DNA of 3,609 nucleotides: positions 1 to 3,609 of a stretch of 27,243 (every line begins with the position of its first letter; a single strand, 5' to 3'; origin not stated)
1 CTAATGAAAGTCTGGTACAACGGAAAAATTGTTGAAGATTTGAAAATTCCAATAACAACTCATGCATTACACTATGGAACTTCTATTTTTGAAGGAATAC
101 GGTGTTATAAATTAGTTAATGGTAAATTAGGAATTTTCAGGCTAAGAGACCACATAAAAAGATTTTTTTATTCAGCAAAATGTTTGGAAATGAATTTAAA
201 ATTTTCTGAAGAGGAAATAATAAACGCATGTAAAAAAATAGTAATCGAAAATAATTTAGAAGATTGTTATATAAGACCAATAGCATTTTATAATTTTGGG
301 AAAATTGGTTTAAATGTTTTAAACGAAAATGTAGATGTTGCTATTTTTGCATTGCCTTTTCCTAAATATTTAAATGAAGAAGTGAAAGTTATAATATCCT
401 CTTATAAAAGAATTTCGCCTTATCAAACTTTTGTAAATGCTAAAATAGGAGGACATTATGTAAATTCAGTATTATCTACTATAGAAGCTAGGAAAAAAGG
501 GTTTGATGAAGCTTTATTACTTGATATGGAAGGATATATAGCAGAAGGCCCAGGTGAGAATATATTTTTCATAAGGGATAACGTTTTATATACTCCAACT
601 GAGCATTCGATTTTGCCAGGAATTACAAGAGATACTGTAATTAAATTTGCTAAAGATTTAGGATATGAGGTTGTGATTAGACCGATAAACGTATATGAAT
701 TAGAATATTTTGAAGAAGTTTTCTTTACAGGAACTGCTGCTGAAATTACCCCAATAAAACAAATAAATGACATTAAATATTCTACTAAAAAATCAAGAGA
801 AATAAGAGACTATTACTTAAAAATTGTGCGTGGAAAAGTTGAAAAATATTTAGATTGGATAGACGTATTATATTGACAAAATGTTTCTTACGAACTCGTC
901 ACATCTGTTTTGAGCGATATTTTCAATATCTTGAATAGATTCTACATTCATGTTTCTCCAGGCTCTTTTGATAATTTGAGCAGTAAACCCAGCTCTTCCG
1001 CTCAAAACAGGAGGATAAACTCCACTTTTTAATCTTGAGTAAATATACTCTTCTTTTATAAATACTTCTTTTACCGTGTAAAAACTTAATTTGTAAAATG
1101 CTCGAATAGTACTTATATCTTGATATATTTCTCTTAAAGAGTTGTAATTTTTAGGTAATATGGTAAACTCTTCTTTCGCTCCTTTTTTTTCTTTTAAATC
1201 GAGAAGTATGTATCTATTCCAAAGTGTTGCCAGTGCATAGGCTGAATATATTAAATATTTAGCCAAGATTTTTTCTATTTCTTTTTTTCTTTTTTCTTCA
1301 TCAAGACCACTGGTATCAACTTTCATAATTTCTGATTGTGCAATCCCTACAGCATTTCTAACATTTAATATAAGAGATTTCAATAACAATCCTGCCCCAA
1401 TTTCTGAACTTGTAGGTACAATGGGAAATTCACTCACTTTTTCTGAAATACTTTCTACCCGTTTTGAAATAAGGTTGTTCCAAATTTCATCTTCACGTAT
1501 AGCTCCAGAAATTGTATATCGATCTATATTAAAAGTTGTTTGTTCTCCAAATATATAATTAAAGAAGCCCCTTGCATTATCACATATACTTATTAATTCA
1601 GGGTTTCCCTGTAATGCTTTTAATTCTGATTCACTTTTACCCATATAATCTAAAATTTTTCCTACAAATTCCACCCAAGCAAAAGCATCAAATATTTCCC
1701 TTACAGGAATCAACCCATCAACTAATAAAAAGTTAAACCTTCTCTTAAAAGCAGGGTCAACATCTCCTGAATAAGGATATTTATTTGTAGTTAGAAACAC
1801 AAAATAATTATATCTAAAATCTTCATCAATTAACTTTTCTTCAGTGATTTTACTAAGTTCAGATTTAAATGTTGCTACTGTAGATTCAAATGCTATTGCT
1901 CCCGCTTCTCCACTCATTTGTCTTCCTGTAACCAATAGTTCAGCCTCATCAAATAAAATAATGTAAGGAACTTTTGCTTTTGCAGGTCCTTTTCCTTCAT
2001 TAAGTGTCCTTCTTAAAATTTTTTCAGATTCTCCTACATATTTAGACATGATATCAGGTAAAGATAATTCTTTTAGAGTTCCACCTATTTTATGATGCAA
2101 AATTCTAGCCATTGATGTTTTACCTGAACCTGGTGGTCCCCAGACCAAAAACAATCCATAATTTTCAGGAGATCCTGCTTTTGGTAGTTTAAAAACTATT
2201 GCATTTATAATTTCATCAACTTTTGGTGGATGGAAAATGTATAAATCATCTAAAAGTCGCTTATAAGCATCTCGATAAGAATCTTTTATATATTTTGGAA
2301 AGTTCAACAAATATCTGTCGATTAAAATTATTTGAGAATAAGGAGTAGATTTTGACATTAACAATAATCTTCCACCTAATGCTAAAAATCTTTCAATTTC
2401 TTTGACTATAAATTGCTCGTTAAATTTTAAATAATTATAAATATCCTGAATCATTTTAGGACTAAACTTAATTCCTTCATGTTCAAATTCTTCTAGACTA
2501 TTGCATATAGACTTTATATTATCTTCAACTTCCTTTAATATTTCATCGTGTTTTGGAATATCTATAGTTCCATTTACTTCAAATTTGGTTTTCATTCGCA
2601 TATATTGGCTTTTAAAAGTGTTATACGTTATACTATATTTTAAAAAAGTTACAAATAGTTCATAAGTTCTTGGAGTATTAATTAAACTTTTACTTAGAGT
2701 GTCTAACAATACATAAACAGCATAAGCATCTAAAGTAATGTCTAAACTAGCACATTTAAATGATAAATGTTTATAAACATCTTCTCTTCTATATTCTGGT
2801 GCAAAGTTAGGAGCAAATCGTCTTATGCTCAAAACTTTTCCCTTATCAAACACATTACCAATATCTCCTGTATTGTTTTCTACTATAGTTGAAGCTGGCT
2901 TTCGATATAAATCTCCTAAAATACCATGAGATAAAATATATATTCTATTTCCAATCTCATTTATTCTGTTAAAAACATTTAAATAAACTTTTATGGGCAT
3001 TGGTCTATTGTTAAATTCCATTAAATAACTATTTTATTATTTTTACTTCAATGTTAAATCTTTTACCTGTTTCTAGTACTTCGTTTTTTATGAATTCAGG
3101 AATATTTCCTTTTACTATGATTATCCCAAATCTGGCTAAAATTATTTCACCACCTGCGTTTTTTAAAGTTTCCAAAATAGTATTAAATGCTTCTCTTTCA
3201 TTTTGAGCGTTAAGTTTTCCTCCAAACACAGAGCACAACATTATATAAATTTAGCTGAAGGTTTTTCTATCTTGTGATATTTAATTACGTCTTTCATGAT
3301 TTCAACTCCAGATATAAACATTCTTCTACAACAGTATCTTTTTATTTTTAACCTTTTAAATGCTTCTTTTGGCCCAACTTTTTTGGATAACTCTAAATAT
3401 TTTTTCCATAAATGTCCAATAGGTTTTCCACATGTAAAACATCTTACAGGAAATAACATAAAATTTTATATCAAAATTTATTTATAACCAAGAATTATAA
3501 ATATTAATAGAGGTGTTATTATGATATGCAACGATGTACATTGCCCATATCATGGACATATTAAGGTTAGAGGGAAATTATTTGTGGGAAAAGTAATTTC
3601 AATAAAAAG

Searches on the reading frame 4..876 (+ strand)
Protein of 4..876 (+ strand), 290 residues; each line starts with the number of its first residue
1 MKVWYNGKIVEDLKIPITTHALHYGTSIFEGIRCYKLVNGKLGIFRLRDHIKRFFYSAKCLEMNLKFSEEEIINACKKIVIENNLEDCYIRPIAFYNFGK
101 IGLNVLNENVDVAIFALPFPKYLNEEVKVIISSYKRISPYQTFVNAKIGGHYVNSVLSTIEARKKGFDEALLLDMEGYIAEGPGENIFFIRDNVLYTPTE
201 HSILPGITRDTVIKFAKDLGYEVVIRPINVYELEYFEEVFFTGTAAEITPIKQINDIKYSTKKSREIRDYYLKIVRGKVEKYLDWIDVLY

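Call 13: search_protein_families(library=pfam, proteins=[window:4-876:+], max_evalue=0.01)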
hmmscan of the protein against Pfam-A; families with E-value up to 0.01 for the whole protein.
window:4-876:+ (290 aa): 1 family
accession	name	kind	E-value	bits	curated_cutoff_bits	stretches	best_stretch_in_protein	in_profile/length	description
PF01063.24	Aminotran_4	-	2.6e-52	178.3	28.5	1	28-254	2-223/223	Amino-transferase class IV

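Call 14: find_encoding_contigs(protein=window:4-876:+, flank=10000, max_places=6)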
Protein window:4-876:+ (290 aa): no gene with exactly this product is on record in the collection.

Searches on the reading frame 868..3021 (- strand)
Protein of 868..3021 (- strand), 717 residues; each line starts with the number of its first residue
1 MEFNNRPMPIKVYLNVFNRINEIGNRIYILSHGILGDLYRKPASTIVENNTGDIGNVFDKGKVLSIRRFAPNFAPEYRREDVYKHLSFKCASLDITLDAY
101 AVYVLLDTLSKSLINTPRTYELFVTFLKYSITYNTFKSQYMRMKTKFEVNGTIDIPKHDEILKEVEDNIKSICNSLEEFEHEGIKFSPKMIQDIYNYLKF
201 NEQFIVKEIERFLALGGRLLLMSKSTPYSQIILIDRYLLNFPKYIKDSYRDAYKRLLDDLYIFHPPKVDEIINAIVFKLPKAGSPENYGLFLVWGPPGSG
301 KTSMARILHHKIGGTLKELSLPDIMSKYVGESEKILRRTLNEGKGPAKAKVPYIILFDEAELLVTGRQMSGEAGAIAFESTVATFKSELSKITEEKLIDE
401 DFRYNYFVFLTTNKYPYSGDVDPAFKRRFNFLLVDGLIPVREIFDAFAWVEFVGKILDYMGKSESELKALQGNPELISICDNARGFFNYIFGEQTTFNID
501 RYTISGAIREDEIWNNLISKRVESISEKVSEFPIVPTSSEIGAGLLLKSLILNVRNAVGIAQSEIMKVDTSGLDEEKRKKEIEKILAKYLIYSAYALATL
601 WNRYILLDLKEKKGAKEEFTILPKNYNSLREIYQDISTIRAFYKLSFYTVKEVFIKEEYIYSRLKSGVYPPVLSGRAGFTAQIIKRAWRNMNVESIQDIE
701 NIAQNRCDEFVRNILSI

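Call 12: find_encoding_contigs(protein=window:868-3021:-, flank=10000, max_places=6)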
Protein window:868-3021:- (717 aa): no gene with exactly this product is on record in the collection.

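Call 13: search_protein_families(library=pfam, proteins=[window:868-3021:-], max_evalue=0.01)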
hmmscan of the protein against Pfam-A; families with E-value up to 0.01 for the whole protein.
window:868-3021:- (717 aa): 4 families
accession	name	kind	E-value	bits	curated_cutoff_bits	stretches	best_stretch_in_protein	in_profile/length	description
PF00004.35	AAA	-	2.3e-18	67.4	21.2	1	292-431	2-125/131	ATPase family associated with various cellular activities (AAA)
PF05496.18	RuvB_N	-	0.0021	18.3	27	1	291-325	36-70/159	Holliday junction DNA helicase RuvB P-loop domain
PF13191.12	AAA_16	-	0.0043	18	32.6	1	282-314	21-50/167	AAA ATPase domain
PF07728.20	AAA_5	-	0.0052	17.2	22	0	292-323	3-35/139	AAA domain (dynein-related subfamily)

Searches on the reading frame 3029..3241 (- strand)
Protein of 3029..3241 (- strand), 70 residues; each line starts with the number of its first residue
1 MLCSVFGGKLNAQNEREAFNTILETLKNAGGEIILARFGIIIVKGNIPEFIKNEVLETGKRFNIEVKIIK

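Call 6: search_protein_families(library=pfam, proteins=[window:3029-3241:-], max_evalue=0.01)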
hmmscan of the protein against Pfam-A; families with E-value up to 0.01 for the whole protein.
window:3029-3241:- (70 aa): 0 families

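Call 29: search_protein_families(library=pfam, proteins=[window:3029-3241:-], max_evalue=10)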
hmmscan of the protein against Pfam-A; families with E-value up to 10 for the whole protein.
window:3029-3241:- (70 aa): 0 families

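Call 30: search_protein_families(library=ncbifam, proteins=[window:3029-3241:-], max_evalue=1)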
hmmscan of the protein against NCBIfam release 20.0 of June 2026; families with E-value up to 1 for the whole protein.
window:3029-3241:- (70 aa): 0 families

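Call 64: search_solved_structures(query=window:3029-3241:-, max_evalue=10)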
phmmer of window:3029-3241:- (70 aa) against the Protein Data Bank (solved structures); distinct sequences matched with E-value up to 10: 7.
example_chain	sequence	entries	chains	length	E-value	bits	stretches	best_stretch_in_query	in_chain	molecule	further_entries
1gee_A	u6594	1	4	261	0.16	15.7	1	11-60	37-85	GLUCOSE 1-DEHYDROGENASE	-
1rwb_A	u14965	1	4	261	0.16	15.7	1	11-60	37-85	Glucose 1-dehydrogenase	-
1gco_A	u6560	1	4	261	0.16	15.7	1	11-60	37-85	GLUCOSE DEHYDROGENASE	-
1g6k_A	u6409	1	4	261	0.17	15.7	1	11-60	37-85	GLUCOSE 1-DEHYDROGENASE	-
6b3j_P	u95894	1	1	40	0.56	14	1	4-31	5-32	Exendin-P5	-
4hhu_A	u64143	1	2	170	0.74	13.6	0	24-67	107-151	OR280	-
3wdk_A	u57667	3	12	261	1.1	13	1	26-68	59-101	4-phosphopantoate--beta-alanine ligase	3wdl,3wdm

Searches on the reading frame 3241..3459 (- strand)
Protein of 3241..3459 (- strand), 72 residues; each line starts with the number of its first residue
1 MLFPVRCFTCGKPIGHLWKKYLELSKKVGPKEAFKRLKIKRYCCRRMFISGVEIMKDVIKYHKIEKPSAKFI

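Call 6: search_protein_families(library=pfam, proteins=[window:3241-3459:-], max_evalue=0.01)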
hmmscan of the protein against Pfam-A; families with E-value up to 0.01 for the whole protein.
window:3241-3459:- (72 aa): 2 families
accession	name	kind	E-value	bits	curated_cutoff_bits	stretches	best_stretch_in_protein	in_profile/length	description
PF01194.22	RNA_pol_N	-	4.8e-24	84.8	26.9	1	2-57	1-57/58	RNA polymerases N / 8 kDa subunit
PF05864.17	Chordopox_RPO7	-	0.0037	17.9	27.5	1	1-47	1-43/63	Chordopoxvirus DNA-directed RNA polymerase 7 kDa polypeptide (RPO7)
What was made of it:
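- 3241..3459 (-): rpoN (RNA polymerase subunit N), divergent from S17 and displaced from its usual gene cluster. PF01194, E 4.8e-24 (call 6).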
